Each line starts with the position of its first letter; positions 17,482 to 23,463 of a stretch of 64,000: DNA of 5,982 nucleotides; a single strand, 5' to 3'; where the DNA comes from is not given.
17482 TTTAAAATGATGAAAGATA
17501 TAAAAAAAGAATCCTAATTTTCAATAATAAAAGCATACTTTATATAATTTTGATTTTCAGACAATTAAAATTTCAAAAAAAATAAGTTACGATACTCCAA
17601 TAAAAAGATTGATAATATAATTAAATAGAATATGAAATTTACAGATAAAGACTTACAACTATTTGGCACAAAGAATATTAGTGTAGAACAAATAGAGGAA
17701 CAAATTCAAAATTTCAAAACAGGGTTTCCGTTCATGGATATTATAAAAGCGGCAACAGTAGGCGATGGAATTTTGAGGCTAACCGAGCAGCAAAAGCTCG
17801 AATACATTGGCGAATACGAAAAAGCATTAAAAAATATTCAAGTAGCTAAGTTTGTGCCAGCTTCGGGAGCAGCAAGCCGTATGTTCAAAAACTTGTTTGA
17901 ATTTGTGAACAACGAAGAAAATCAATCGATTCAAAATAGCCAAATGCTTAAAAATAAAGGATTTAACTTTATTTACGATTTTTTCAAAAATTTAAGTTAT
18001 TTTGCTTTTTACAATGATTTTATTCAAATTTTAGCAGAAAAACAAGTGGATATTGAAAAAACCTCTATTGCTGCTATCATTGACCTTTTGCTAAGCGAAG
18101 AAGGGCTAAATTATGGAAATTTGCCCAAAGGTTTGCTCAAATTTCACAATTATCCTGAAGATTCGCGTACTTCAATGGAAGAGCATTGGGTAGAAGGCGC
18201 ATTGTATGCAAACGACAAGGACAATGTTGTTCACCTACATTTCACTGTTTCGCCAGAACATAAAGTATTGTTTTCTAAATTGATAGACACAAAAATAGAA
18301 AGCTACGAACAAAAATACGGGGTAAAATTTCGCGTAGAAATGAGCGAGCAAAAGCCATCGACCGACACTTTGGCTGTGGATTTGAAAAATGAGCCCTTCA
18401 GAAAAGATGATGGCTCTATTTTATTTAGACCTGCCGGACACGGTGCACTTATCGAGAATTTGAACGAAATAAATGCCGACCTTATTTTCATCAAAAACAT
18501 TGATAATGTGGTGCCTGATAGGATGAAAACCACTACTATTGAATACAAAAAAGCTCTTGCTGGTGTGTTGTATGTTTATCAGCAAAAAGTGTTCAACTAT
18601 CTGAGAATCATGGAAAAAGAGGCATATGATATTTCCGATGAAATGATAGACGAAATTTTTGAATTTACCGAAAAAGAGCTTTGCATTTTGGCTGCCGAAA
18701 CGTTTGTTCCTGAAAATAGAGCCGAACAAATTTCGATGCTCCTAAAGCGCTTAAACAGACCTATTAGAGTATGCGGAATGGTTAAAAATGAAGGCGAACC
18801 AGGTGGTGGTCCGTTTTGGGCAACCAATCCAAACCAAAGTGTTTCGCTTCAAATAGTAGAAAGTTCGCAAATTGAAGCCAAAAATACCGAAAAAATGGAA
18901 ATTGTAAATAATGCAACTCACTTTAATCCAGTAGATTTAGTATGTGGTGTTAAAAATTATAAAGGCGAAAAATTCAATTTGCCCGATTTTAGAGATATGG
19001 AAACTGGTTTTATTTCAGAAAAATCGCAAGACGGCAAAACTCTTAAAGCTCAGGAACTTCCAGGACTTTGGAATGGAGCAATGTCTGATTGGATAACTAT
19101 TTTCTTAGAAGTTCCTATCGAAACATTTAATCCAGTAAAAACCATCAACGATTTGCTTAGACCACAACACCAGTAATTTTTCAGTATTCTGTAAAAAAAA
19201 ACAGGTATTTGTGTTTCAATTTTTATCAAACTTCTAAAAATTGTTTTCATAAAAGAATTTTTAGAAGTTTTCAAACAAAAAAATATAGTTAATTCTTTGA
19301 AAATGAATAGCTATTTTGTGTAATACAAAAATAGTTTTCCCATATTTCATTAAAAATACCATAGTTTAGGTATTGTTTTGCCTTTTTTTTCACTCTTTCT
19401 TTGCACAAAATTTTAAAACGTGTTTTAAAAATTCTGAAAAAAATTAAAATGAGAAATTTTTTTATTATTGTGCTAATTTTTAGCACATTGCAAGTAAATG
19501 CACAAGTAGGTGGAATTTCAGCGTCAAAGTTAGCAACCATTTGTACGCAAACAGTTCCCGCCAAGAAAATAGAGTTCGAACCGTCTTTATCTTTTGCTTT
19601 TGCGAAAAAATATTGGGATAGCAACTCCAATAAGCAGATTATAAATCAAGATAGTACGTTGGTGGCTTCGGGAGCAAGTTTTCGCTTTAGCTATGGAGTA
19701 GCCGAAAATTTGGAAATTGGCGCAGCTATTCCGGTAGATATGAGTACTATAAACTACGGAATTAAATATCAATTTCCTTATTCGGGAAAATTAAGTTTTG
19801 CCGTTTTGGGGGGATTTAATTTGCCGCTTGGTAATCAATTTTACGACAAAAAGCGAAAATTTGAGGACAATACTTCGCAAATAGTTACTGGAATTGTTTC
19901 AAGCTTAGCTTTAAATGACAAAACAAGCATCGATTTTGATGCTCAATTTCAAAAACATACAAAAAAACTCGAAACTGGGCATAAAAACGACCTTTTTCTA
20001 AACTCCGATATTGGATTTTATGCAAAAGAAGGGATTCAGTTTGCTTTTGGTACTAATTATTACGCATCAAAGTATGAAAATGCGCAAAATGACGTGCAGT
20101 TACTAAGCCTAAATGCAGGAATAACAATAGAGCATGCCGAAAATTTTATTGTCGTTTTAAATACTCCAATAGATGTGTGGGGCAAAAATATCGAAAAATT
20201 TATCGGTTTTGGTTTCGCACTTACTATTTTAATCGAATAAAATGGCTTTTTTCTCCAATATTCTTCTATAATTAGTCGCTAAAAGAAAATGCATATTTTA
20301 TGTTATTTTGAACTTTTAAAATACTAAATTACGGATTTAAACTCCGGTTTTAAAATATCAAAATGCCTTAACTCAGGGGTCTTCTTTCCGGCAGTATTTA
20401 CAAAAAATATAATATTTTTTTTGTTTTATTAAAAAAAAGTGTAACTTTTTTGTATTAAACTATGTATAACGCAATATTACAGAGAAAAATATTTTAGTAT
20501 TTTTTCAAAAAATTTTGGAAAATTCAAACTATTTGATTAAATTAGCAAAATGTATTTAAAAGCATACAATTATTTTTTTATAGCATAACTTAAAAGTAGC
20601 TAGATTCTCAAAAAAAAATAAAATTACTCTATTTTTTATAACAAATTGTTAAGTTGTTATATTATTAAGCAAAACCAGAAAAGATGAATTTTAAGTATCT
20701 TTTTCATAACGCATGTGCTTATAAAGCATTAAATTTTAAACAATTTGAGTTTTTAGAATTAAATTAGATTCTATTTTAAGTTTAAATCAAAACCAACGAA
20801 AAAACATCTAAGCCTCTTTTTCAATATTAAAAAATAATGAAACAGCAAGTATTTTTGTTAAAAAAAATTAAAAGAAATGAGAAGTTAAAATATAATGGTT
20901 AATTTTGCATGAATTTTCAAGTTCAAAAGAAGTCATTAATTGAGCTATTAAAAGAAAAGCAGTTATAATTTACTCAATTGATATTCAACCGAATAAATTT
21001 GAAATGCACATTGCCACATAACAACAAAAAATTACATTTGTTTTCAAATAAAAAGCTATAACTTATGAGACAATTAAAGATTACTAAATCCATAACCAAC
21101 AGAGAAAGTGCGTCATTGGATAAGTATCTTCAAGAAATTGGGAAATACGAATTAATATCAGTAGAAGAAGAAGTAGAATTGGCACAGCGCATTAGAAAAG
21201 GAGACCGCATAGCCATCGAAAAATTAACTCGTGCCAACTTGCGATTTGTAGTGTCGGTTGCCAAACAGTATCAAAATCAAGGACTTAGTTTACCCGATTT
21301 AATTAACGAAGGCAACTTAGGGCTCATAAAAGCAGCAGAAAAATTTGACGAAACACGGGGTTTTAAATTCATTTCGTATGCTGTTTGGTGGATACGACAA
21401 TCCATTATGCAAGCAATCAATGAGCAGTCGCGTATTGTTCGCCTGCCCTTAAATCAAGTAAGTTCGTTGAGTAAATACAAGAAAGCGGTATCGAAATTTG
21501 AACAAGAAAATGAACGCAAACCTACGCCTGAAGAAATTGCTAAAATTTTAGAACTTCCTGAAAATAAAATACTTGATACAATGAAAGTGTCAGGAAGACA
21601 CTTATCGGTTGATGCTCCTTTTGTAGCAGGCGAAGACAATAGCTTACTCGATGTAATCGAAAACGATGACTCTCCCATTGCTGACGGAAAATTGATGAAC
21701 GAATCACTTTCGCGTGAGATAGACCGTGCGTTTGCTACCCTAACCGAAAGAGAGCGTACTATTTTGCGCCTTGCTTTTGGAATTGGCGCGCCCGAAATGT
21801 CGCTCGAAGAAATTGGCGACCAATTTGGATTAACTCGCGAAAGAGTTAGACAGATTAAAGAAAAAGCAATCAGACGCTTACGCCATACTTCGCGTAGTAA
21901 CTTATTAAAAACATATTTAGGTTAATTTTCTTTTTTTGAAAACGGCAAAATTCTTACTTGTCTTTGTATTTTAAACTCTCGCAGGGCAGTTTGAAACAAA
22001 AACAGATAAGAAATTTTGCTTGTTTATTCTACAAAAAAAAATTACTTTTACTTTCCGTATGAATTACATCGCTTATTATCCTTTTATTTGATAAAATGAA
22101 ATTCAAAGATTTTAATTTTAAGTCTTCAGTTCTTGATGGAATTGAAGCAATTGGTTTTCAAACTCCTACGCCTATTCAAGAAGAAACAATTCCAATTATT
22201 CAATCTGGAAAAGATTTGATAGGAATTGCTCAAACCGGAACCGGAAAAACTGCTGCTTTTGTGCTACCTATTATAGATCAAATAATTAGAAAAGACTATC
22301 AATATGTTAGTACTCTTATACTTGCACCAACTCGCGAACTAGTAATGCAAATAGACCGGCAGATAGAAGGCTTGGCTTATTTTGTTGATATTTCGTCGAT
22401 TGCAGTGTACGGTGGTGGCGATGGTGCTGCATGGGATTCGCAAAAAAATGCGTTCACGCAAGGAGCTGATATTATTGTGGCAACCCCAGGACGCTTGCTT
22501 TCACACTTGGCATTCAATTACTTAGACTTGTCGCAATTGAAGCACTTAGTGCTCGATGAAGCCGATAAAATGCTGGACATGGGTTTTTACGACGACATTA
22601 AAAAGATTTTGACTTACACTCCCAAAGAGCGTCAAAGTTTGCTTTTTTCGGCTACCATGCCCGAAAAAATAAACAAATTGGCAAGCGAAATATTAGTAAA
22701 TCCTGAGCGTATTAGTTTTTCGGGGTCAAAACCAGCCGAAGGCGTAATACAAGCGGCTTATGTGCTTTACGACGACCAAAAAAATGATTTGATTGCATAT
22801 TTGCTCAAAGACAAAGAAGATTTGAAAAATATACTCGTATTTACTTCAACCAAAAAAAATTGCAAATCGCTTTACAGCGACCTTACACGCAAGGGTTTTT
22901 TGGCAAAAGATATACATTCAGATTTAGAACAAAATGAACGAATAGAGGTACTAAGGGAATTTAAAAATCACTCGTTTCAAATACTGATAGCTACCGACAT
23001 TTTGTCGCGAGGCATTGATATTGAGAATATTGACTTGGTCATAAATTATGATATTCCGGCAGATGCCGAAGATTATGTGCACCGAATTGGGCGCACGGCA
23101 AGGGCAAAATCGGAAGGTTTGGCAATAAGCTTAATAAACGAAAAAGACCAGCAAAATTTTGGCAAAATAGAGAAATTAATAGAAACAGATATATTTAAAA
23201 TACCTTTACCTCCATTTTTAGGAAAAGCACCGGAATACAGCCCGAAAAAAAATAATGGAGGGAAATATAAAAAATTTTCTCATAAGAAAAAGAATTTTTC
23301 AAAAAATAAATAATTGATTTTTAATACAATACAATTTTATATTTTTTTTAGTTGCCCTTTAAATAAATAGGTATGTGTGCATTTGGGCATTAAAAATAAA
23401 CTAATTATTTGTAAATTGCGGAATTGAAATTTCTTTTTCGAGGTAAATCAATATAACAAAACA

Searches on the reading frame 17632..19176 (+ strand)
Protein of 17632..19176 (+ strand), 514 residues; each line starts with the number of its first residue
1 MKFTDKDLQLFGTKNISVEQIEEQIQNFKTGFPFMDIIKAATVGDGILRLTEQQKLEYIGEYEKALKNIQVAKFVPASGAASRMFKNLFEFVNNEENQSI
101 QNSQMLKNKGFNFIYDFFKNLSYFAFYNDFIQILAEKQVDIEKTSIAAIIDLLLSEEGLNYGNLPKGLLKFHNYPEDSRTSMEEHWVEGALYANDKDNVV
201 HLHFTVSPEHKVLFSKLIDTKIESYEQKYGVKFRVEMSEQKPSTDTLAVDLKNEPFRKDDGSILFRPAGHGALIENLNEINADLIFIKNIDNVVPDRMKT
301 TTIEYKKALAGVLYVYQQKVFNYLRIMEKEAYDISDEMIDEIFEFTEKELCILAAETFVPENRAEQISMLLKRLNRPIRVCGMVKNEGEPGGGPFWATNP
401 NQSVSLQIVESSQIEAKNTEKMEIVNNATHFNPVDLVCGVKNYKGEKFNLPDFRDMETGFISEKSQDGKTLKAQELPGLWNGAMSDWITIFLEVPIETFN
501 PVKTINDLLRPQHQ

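Call 30: search_protein_families(library=pfam, proteins=[window:17632-19176:+], max_evalue=0.0001)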
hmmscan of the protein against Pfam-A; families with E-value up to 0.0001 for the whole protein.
window:17632-19176:+ (514 aa): 1 family
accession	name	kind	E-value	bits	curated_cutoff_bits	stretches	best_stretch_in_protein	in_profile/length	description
PF14134.11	DUF4301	-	4.7e-222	738.7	27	1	5-514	2-507/507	Domain of unknown function (DUF4301)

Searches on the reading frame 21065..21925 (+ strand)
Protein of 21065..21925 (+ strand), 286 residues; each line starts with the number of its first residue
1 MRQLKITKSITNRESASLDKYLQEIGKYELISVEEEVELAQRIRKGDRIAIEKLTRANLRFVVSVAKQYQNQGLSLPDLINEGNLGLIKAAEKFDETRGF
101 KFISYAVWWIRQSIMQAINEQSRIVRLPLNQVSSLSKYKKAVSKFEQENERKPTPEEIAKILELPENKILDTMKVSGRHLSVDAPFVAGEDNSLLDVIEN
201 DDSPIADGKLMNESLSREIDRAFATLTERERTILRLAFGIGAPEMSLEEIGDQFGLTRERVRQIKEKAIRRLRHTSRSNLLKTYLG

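Call 30: search_protein_families(library=pfam, proteins=[window:21065-21925:+], max_evalue=0.0001)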
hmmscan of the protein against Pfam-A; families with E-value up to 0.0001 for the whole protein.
window:21065-21925:+ (286 aa): 4 families
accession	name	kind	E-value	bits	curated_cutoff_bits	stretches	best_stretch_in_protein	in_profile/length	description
PF04545.22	Sigma70_r4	-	6.9e-19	67.5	24.1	1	222-274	1-50/50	Sigma-70, region 4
PF04542.20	Sigma70_r2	-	4.5e-18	65.3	24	1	55-123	2-70/71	Sigma-70 region 2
PF04539.22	Sigma70_r3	-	5.1e-16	59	25.3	1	135-202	3-70/78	Sigma-70 region 3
PF00140.25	Sigma70_r1_2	-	2.5e-13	50.2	22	1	17-48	2-33/34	Sigma-70 factor, region 1.2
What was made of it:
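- Checked: One detail is wrong: the window does hold a sigma-70 family gene, at 21065-21925, about 15 kb away (call 30).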

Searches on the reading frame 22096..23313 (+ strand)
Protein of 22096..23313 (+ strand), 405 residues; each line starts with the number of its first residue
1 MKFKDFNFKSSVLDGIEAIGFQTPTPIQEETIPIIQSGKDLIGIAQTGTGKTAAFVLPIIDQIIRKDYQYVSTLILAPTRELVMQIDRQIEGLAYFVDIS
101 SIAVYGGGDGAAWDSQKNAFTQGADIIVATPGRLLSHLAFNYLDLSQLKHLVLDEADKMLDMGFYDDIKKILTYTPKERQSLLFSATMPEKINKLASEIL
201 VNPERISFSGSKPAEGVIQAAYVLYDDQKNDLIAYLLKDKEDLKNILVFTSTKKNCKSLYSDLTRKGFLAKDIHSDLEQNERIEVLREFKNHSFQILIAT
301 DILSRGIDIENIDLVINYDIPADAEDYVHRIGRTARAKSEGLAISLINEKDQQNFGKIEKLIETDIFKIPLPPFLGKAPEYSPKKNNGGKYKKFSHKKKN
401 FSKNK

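Call 30: search_protein_families(library=pfam, proteins=[window:22096-23313:+], max_evalue=0.0001)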
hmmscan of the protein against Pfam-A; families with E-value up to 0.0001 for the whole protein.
window:22096-23313:+ (405 aa): 3 families
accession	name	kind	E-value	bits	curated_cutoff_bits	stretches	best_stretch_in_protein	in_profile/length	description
PF00270.35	DEAD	-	6.1e-49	166.4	26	1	25-194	1-166/167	DEAD/DEAH box helicase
PF00271.37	Helicase_C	-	1e-30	106.7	23.5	1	229-338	2-110/110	Helicase conserved C-terminal domain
PF04851.21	ResIII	-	4.7e-09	36.8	22.5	1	41-189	26-163/164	Type III restriction enzyme, res subunit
